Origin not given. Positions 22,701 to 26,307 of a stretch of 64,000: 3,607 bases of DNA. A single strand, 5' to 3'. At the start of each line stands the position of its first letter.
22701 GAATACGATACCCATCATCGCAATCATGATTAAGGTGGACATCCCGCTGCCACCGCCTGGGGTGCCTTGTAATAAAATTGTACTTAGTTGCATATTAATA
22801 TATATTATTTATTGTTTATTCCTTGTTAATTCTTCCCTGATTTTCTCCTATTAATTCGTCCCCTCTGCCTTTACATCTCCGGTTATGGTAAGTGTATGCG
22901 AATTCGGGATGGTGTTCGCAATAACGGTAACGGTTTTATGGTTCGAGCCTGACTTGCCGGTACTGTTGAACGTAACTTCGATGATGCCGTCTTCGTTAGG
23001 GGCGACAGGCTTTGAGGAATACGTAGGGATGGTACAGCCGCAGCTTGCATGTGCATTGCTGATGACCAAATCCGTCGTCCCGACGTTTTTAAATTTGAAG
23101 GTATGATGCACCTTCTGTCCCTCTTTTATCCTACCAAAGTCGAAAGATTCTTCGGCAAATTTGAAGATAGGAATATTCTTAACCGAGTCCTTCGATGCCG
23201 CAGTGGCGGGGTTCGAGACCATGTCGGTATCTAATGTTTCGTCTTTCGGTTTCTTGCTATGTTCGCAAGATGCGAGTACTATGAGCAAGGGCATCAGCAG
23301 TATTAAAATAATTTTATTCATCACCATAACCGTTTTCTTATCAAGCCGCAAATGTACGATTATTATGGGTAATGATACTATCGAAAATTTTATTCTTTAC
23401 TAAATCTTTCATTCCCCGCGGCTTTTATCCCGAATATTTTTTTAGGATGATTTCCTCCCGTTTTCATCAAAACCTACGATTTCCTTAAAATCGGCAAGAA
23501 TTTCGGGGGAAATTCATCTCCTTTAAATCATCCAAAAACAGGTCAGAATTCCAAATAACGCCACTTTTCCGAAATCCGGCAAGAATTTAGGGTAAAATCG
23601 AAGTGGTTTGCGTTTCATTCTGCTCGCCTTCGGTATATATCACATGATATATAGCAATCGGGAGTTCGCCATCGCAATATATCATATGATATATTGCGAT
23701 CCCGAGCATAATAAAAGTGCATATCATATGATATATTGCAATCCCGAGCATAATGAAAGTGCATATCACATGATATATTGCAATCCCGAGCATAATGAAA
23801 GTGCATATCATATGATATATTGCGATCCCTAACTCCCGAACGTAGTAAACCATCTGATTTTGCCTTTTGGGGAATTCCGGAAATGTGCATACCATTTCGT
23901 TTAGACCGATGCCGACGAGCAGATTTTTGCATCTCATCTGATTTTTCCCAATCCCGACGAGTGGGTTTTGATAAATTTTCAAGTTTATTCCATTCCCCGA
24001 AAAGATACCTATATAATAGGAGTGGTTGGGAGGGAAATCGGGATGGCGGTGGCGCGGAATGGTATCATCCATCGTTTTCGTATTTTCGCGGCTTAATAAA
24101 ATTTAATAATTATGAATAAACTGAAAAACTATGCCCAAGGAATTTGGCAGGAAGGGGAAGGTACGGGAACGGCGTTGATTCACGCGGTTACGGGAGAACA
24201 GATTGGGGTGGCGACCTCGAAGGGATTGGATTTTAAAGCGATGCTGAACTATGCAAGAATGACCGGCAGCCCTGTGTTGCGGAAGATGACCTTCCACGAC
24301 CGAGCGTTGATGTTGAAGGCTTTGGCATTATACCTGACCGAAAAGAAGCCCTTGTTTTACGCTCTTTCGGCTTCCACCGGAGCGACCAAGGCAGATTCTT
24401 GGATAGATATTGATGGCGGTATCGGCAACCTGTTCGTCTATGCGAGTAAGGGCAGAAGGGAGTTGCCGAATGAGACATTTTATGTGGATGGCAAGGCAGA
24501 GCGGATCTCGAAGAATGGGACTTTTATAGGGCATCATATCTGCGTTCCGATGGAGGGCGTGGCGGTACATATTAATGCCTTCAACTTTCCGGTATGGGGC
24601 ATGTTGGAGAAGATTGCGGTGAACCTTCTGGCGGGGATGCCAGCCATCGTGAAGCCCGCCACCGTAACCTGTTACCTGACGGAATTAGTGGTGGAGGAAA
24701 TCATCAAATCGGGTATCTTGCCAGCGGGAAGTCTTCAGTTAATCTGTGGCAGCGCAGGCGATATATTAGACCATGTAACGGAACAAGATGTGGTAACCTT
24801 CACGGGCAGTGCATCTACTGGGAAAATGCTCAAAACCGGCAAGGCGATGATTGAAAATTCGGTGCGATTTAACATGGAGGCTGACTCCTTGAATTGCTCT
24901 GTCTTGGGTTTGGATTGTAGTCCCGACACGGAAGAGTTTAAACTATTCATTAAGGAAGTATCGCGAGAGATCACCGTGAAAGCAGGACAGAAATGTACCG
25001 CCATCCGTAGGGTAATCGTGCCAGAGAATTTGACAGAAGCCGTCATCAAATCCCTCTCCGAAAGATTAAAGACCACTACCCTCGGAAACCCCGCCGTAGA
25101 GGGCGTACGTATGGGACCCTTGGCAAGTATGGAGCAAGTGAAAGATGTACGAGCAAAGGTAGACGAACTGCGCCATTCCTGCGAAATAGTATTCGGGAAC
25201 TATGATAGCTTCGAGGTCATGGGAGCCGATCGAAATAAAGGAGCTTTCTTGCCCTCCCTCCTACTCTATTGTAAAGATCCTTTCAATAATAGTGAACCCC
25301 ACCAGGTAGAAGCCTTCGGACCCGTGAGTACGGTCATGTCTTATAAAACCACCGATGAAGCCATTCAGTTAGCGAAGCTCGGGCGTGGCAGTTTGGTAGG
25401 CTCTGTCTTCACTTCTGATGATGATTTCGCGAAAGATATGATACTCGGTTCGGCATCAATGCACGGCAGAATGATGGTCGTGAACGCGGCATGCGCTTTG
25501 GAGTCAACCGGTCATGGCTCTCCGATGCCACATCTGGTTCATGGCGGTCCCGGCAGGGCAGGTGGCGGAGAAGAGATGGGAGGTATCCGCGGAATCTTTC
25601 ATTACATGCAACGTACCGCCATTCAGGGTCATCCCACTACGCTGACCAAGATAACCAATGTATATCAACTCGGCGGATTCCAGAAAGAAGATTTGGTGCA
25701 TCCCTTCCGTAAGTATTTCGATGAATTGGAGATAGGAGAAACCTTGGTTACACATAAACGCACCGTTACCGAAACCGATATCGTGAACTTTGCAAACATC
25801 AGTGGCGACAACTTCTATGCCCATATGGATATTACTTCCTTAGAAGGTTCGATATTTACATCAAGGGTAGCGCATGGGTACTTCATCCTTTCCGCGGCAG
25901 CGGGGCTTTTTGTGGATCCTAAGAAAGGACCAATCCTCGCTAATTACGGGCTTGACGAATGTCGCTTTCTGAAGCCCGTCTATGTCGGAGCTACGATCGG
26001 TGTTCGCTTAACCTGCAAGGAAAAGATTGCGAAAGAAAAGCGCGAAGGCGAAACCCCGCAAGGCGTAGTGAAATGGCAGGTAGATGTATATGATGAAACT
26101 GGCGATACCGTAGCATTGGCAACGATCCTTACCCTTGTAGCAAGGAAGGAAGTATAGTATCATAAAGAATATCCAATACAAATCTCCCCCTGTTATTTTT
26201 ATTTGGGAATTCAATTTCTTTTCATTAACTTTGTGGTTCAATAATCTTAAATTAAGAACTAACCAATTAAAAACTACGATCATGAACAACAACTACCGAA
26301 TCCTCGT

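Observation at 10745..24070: Pair of ~250-bp inverted repeats, each embedding a 42-bp array, brackets a 12.5-kb housekeeping block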

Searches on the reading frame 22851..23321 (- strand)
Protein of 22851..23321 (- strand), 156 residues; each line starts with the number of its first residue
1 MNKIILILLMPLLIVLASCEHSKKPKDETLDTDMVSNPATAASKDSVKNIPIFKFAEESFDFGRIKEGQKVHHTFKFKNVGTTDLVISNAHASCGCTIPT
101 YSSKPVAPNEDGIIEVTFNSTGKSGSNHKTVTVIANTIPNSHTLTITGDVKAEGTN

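Call 55: find_related_loci(query=window:22851-23321:-, collection=metagenome_contigs, flank=4000)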
Query window:22851-23321:- (156 aa) in metagenome_contigs; peptide patterns used: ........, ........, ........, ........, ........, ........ (x = any residue, [..] = any of these).
161 stretches matched a pattern; 6 encode a relative of the query (tblastn E <= 1e-3); 6 distinct loci.
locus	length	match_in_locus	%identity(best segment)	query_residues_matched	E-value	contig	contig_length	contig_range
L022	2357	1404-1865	69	1-154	1e-74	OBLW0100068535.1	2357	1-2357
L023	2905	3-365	73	33-153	1e-58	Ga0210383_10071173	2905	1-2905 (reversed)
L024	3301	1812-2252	38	1-150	1e-26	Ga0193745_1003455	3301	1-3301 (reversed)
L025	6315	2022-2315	42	52-150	1e-21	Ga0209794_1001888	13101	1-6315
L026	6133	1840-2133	42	52-150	1e-21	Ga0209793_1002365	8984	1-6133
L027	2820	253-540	36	34-136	7e-19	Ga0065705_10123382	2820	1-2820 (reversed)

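Call 78: find_encoding_contigs(protein=window:22851-23321:-, flank=3000, max_places=10)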
Protein window:22851-23321:- (156 aa): 3 contigs read that carry it; 1 place shown.
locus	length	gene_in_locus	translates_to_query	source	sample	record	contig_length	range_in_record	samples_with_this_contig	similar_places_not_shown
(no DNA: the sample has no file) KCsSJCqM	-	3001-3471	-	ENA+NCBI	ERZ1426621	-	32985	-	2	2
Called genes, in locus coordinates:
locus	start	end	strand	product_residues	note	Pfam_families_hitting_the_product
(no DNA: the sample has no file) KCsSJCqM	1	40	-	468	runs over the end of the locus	PF13088:BNR_2, PF02012:BNR (faint), PF18962:Por_Secre_tail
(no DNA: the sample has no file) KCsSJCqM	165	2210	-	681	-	PF00171:Aldedh, PF01575:MaoC_dehydratas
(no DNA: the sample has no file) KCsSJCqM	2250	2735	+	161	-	-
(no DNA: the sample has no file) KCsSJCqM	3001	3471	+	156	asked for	PF07610:DUF1573, PF22544:HYDIN_VesB_CFA65-like_Ig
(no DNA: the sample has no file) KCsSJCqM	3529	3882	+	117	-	PF02699:YajC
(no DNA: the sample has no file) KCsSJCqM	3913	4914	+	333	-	PF07949:YbbR (faint)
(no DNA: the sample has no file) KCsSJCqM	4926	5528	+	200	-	PF00485:PRK (weak), PF01121:CoaE, PF13238:AAA_18 (weak)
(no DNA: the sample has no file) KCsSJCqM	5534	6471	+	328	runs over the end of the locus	PF12706:Lactamase_B_2 (weak), PF07521:RMMBL (weak)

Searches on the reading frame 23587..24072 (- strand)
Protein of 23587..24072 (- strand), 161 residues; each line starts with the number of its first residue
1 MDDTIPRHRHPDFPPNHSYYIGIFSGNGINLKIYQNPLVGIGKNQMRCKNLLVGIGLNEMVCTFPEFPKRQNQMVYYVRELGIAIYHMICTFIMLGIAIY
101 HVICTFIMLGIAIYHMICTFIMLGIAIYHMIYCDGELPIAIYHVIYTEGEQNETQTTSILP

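Call 41: find_homologous_proteins(query=window:23587-24072:-, max_evalue=0.01)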
Query window:23587-24072:-: 2227 candidates shared short words with the query, none scored E <= 0.01.
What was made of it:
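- Tried and rejected: No homologue (call 41).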

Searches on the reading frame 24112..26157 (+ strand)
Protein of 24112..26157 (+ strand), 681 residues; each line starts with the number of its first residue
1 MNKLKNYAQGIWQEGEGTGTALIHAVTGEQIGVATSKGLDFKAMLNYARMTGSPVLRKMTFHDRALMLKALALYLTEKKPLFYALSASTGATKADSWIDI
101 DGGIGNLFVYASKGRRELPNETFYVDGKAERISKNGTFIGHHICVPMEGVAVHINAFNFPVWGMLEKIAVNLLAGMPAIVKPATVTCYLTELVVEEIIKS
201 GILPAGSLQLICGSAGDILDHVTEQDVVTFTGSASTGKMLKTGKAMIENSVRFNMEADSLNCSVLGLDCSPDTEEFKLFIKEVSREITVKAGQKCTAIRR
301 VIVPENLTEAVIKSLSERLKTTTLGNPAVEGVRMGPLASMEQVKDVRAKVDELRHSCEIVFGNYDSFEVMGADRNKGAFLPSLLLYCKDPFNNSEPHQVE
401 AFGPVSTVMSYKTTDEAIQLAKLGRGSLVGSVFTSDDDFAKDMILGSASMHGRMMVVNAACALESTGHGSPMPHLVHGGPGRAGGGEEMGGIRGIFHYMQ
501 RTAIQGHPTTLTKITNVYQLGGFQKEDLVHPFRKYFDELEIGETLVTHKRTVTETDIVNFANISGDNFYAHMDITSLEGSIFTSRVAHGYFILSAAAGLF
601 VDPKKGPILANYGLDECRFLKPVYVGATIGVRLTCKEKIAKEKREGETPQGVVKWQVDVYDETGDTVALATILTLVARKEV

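Call 12: find_encoding_contigs(protein=window:24112-26157:+, flank=10000, max_places=8)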
Protein window:24112-26157:+ (681 aa): 9 contigs read that carry it; 5 places shown.
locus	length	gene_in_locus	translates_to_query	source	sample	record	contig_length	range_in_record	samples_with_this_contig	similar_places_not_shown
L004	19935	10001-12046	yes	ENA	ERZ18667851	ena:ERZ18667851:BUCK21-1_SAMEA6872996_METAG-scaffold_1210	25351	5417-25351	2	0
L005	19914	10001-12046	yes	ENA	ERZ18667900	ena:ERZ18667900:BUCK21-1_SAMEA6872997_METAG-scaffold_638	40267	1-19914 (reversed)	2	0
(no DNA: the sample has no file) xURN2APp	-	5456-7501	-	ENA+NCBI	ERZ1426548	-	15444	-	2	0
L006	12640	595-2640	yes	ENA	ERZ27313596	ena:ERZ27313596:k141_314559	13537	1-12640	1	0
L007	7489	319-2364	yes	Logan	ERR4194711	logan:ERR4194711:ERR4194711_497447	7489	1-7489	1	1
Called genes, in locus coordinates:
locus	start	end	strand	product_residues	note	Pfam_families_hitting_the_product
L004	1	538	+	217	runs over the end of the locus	PF02463:SMC_N (faint), PF00005:ABC_tran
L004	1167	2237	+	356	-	-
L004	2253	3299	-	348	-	PF00586:AIRS, PF02769:AIRS_C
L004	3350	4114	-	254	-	PF06037:DUF922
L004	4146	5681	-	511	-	PF03853:YjeF_N, PF01256:Carb_kinase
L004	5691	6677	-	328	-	PF12706:Lactamase_B_2 (weak), PF07521:RMMBL (weak)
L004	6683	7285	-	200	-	PF00485:PRK (weak), PF01121:CoaE, PF13238:AAA_18 (weak)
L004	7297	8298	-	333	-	PF07949:YbbR (faint)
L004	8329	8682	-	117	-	PF02699:YajC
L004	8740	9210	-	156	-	PF07610:DUF1573, PF22544:HYDIN_VesB_CFA65-like_Ig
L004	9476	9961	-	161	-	-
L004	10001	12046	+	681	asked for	PF00171:Aldedh, PF01575:MaoC_dehydratas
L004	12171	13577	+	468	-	PF13088:BNR_2, PF02012:BNR (faint), PF18962:Por_Secre_tail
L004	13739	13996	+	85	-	-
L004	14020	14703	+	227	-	-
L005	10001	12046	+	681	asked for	PF00171:Aldedh, PF01575:MaoC_dehydratas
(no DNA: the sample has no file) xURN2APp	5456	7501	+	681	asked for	PF00171:Aldedh, PF01575:MaoC_dehydratas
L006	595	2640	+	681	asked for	PF00171:Aldedh, PF01575:MaoC_dehydratas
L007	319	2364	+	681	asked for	PF00171:Aldedh, PF01575:MaoC_dehydratas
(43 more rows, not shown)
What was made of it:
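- The ORF 23587-24072 is called in several assemblies (call 12).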

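Call 49: find_homologous_proteins(query=window:24112-26157:+, max_evalue=1e-100)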
Query window:24112-26157:+ (681 aa): 8000 proteins with E <= 1e-100 among 8000 candidates; the best 120 are listed.
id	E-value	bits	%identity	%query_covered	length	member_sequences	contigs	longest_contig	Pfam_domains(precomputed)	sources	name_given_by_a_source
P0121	0.0e+0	1443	92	100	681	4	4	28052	PF00171.28,PF01575.26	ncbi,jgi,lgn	jgi:oxepin-CoA hydrolase/3-oxo-5,6-dehydrosuberyl-CoA semialdehyde dehydrogenase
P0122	0.0e+0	1401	89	100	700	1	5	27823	PF00171.28,PF01575.26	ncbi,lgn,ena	-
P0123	0.0e+0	1392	89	100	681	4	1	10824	PF00171.28,PF01575.26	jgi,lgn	-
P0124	0.0e+0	1301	83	100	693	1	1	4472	PF00171.28,PF01575.26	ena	-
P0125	0.0e+0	1295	82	100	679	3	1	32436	PF00171.28,PF01575.26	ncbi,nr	ncbi:MAG: phenylacetic acid degradation bifunctional protein PaaZ [Bacteroidota bacterium]|nr:phenyl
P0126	0.0e+0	1292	82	99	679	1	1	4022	PF00171.28,PF01575.26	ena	-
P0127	0.0e+0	1288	82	100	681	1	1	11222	PF00171.28,PF01575.26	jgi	jgi:oxepin-CoA hydrolase / 3-oxo-5,6-dehydrosuberyl-CoA semialdehyde dehydrogenase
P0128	0.0e+0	1284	82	100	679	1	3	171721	PF00171.28,PF01575.26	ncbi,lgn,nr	ncbi:MAG: phenylacetic acid degradation bifunctional protein PaaZ [Bacteroidetes bacterium]|nr:pheny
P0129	0.0e+0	1282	82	100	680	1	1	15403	PF00171.28,PF01575.26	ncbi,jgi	jgi:oxepin-CoA hydrolase/3-oxo-5,6-dehydrosuberyl-CoA semialdehyde dehydrogenase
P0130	0.0e+0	1280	81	100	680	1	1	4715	PF00171.28,PF01575.26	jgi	jgi:oxepin-CoA hydrolase / 3-oxo-5,6-dehydrosuberyl-CoA semialdehyde dehydrogenase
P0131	0.0e+0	1274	80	100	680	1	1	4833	PF00171.28,PF01575.26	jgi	jgi:oxepin-CoA hydrolase / 3-oxo-5,6-dehydrosuberyl-CoA semialdehyde dehydrogenase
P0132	0.0e+0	1274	81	100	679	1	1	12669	PF00171.28,PF01575.26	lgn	-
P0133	0.0e+0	1270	81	99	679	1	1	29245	PF00171.28,PF01575.26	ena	-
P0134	0.0e+0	1267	80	100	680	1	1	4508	PF00171.28,PF01575.26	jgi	jgi:oxepin-CoA hydrolase / 3-oxo-5,6-dehydrosuberyl-CoA semialdehyde dehydrogenase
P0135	0.0e+0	1265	81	100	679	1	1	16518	PF00171.28,PF01575.26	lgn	-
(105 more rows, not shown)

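Call 50: find_encoding_contigs(protein=P0121, flank=10000, max_places=3)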
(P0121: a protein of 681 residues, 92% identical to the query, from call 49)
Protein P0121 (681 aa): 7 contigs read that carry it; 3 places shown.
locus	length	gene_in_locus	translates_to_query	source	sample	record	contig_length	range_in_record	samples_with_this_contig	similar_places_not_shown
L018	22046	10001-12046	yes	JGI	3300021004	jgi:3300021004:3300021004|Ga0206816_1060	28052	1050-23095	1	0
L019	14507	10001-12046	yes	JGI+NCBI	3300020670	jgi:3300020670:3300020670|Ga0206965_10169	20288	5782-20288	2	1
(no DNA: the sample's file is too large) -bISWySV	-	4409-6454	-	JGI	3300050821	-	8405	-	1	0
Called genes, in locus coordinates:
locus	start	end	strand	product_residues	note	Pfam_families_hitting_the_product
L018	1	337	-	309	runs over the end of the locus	PF00480:ROK, PF02685:Glucokinase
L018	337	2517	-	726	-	PF00403:HMA (faint), PF08282:Hydrolase_3 (faint), PF00122:E1-E2_ATPase, PF00702:Hydrolase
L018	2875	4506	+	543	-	PF18911:PKD_4, PF00801:PKD (weak), PF18911:PKD_4, PF00801:PKD (weak), PF18911:PKD_4, PF18962:Por_Secre_tail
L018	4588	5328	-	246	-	-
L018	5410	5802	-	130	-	-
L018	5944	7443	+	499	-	-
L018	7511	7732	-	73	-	PF11387:DUF2795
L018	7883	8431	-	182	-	PF01923:Cob_adeno_trans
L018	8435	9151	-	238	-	PF02463:SMC_N (faint), PF00005:ABC_tran, PF13304:AAA_21 (faint)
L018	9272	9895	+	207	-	PF01712:dNK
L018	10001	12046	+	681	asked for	PF00171:Aldedh, PF01575:MaoC_dehydratas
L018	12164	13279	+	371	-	PF20245:DUF6600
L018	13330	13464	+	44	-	-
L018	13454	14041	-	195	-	-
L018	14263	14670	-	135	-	-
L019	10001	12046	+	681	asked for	PF00171:Aldedh, PF01575:MaoC_dehydratas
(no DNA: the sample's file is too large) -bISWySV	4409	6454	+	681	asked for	PF00171:Aldedh, PF01575:MaoC_dehydratas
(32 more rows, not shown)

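Call 51: find_encoding_contigs(protein=P0122, flank=10000, max_places=3)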
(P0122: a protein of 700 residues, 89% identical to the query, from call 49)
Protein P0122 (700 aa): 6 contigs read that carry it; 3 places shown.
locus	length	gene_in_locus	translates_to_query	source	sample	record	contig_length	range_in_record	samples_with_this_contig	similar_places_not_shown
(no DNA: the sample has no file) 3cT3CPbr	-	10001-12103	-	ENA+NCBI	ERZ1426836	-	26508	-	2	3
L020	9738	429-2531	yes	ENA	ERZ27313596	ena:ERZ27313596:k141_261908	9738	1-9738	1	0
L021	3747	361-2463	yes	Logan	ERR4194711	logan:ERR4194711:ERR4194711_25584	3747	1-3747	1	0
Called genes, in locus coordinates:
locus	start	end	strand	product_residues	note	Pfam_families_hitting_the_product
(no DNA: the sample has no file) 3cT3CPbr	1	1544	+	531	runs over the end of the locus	PF18962:Por_Secre_tail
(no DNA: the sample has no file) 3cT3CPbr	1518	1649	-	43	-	-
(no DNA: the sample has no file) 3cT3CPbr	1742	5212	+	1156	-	PF02811:PHP, PF07733:DNA_pol3_alpha, PF17657:DNA_pol3_finger, PF14579:HHH_6, PF01336:tRNA_anti-codon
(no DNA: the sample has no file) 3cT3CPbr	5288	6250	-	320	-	-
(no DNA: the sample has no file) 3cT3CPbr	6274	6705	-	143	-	-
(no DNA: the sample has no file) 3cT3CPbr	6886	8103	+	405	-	-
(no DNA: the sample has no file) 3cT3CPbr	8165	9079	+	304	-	PF01745:IPT, PF01715:IPPT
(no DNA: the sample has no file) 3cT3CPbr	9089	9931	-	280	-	PF00248:Aldo_ket_red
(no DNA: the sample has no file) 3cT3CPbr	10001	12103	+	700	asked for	PF00171:Aldedh, PF01575:MaoC_dehydratas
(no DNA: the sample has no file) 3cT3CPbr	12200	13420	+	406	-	PF07690:MFS_1, PF05977:MFS_3, PF07690:MFS_1 (weak)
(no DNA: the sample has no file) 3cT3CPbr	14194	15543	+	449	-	PF25021:TEN_NHL (weak), PF01436:NHL (faint), PF06739:SBBP (faint), PF25021:TEN_NHL (weak), PF18962:Por_Secre_tail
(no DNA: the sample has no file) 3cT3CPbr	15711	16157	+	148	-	-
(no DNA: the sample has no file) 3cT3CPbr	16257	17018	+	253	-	PF00378:ECH_1, PF16113:ECH_2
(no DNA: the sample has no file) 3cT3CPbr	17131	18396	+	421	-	PF00158:Sigma54_activat, PF14532:Sigma54_activ_2, PF25601:AAA_lid_14, PF02954:HTH_8 (weak)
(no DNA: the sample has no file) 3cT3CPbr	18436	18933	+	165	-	PF04390:LptE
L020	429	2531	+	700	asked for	PF00171:Aldedh, PF01575:MaoC_dehydratas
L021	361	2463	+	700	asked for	PF00171:Aldedh, PF01575:MaoC_dehydratas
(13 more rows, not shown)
